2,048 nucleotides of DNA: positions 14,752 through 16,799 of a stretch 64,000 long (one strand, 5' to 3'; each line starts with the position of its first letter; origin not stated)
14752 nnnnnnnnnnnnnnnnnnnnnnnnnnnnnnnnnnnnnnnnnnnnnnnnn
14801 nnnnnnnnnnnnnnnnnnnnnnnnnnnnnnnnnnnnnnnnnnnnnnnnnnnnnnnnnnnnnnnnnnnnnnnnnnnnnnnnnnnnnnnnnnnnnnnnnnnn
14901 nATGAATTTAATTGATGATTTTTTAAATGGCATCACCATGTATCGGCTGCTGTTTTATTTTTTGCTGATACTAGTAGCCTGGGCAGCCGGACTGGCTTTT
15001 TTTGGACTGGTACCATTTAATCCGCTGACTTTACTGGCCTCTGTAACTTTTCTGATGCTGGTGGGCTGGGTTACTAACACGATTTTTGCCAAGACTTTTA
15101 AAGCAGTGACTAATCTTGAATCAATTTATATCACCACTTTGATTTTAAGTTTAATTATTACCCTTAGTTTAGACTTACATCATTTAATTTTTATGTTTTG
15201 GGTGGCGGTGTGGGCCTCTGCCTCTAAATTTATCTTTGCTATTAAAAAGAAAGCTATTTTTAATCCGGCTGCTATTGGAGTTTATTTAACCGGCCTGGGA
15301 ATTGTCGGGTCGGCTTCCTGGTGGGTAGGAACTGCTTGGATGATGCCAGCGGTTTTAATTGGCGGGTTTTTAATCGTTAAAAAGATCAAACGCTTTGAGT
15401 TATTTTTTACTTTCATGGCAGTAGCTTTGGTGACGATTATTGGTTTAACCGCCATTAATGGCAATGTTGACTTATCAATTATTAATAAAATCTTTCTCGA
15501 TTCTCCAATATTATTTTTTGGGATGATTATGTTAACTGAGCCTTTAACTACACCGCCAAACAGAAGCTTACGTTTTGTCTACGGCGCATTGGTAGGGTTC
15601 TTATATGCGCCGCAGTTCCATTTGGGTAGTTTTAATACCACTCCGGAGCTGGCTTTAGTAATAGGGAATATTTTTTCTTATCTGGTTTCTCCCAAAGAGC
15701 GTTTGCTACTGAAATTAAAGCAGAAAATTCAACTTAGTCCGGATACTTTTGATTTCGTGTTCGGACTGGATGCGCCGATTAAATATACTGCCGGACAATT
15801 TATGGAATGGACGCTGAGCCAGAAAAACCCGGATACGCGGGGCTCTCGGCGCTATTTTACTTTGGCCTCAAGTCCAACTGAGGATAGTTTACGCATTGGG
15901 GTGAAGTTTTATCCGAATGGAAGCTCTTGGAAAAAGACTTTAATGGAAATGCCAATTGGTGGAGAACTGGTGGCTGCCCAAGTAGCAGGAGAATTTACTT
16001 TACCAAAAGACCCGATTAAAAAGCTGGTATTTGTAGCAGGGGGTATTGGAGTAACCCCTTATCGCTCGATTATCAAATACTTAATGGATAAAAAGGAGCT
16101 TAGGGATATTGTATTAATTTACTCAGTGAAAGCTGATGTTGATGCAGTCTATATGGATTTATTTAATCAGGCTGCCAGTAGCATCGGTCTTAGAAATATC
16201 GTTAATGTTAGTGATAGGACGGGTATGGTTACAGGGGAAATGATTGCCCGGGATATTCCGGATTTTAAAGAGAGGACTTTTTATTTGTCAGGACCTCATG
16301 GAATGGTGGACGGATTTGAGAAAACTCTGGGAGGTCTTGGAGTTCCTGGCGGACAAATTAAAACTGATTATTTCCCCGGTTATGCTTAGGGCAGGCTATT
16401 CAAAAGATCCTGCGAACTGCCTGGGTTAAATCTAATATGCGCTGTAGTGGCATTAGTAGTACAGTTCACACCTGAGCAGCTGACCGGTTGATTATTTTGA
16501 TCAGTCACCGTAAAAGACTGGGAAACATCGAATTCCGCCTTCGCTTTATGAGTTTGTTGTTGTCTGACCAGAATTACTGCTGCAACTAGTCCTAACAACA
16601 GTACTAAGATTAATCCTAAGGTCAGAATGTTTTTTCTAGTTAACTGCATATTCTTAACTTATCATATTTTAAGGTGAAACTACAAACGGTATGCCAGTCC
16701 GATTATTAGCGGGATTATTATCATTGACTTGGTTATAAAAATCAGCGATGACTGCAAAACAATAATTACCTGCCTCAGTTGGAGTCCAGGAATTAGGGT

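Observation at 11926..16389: Extracytosolic flavinylation module (FMN-binding protein + ApbE + membrane FNR-like reductase) adjacent to a two-component system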

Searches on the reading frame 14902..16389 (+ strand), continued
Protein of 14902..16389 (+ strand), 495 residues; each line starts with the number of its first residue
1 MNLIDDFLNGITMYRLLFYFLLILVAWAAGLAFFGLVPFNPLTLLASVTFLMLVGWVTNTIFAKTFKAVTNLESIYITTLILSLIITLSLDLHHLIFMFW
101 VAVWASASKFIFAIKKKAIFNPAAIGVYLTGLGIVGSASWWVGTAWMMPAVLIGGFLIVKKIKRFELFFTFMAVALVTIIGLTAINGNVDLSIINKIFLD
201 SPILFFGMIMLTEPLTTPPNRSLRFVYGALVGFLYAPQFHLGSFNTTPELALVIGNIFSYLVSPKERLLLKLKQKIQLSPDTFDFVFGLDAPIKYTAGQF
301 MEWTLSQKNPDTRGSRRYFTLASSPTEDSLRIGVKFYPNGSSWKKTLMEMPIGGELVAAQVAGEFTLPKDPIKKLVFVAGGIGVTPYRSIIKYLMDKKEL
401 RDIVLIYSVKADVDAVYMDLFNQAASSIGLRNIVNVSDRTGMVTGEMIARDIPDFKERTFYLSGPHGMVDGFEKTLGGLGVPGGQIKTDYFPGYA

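Call 23: predict_structure(alignment_id=A1)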
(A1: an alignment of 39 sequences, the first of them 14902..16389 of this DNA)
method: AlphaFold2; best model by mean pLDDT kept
length: 495 residues; sequences in the alignment: 39
mean_pLDDT: 84.1   pTM: 0.67
mean pLDDT of the five models: 84.1, 84.0, 82.5, 80.9, 77.2
residues with pLDDT >= 90: 182; 70-90: 261; 50-70: 47; < 50: 5
segments of 3 or more residues with pLDDT < 50: 492-495
pLDDT, mean of each block of 10 residues (from residue 1): 71 83 94 90 93 91 76 83 88 88 86 61 81 69 88 89 86 91 78 79 88 75 86 78 71 84 68 93 90 82 78 74 91 85 88 83 78 92 91 94 93 91 93 90 90 93 85 90 82 36
secondary structure, 60 per line:
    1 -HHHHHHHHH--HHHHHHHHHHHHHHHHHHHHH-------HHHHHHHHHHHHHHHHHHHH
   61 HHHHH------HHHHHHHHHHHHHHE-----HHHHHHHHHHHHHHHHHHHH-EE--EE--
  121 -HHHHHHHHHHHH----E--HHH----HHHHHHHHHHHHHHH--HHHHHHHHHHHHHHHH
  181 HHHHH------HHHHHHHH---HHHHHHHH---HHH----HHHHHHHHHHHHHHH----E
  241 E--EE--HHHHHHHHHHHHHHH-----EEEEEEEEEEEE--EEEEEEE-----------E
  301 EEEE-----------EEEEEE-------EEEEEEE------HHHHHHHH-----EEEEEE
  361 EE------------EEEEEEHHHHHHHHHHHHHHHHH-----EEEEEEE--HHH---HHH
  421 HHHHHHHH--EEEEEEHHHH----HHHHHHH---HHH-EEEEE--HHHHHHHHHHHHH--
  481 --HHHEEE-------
elements in order: H2-10 H13-33 H41-65 H72-85 H92-111 H122-133 H148-162 H165-185 H192-199 H203-210 H221-235 H248-262 E268-279 E282-288 E300-304 E316-321 E329-335 H342-349 E355-362 E375-380 H381-397 E403-409 H418-428 E431-436 H437-440 H445-451 E459-463 H466-478 E486-488

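Call 27: fold_search(model_id=the predicted structure, library=pdb)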
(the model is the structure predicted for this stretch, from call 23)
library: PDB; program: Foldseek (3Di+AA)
matches with E <= 10: 1310; with E <= 0.001: 329
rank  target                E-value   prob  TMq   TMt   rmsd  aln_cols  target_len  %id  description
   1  8qta                  7.3e-16  1.00  0.40  0.49  18.2       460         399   18  Cryo-EM structure of Streptococcus pneumoniae NADPH oxidase F397A mutant in complex with NADPH (released 2024-07-24)
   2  8qt6                  9.4e-16  1.00  0.41  0.49  14.1       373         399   20  Cryo-EM structure of Streptococcus pneumoniae NADPH oxidase (released 2024-07-24)
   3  6o0a                  1.0e-15  1.00  0.44  0.56  12.6       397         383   19  Crystal structure of flavohemoglobin from Malassezia yamatoensis with bound FAD and heme determined by iron SAD phasing (released 2019-03-06)
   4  4g1v                  9.7e-15  1.00  0.45  0.55   9.8       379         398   14  X-ray structure of yeast flavohemoglobin (released 2012-11-14)
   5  4g1b_A                1.2e-14  1.00  0.42  0.52  12.2       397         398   16  X-ray structure of yeast flavohemoglobin in complex with econazole (released 2012-11-14)
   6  8qq1_F                1.7e-14  1.00  0.38  0.82   3.1       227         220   22  SpNOX dehydrogenase domain, mutant F397W in complex with Flavin adenine dinucleotide (FAD) (released 2024-05-08)
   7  5ogx                  3.0e-14  1.00  0.41  0.60   3.2       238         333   23  Crystal structure of Amycolatopsis cytochrome P450 reductase GcoB. (released 2018-07-04)
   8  1gvh                  3.3e-14  1.00  0.40  0.50   6.9       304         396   17  The X-ray structure of ferric Escherichia coli flavohemoglobin reveals an unespected geometry of the distal heme pocket (released 2002-08-06)
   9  4eh1_B                3.5e-14  1.00  0.40  0.79   3.5       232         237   21  Crystal Structure of the Flavohem-like-FAD/NAD Binding Domain of Nitric Oxide Dioxygenase from Vibrio cholerae O1 biov (released 2012-04-25)
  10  8qq7                  9.2e-14  1.00  0.39  0.48  16.9       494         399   18  Structure of SpNOX: a Bacterial NADPH oxidase (released 2024-05-08)
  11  8qq1_G                1.2e-13  1.00  0.38  0.85   2.9       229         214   22  SpNOX dehydrogenase domain, mutant F397W in complex with Flavin adenine dinucleotide (FAD) (released 2024-05-08)
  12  4eh1_A                1.8e-13  1.00  0.38  0.76   3.8       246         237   18  Crystal Structure of the Flavohem-like-FAD/NAD Binding Domain of Nitric Oxide Dioxygenase from Vibrio cholerae O1 biov (released 2012-04-25)
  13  8qq1_C                2.5e-13  1.00  0.38  0.81   3.1       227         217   21  SpNOX dehydrogenase domain, mutant F397W in complex with Flavin adenine dinucleotide (FAD) (released 2024-05-08)
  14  4wqm                  2.5e-13  1.00  0.39  0.57   3.6       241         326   22  Structure of the toluene 4-monooxygenase NADH oxidoreductase T4moF, K270S K271S variant (released 2015-09-09)
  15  8qq5_A                3.0e-13  1.00  0.38  0.81   3.1       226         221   22  Structure of WT SpNox DH domain: a bacterial NADPH oxidase. (released 2024-05-08)
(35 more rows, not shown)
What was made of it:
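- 15706..16389 (+): Cytoplasmic FNR-type FAD/NAD(P)H-binding domain (aa 269-495) fused to the membrane domain. Foldseek matches FNR-type dehydrogenase domains such as the SpNOX dehydrogenase domain, flavohaemoglobin and NqrF (call 27).
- Closest known: NOX / ferric-reductase. Same: The dehydrogenase domains superpose (call 27).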

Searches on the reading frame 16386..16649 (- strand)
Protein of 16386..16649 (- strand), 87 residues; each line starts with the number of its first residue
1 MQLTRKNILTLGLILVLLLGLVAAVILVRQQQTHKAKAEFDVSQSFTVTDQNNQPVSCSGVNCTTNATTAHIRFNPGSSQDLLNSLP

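Call 45: search_protein_families(library=pfam, proteins=[window:16386-16649:-], max_evalue=0.001)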
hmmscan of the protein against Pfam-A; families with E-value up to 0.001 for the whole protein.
window:16386-16649:- (87 aa): 0 families
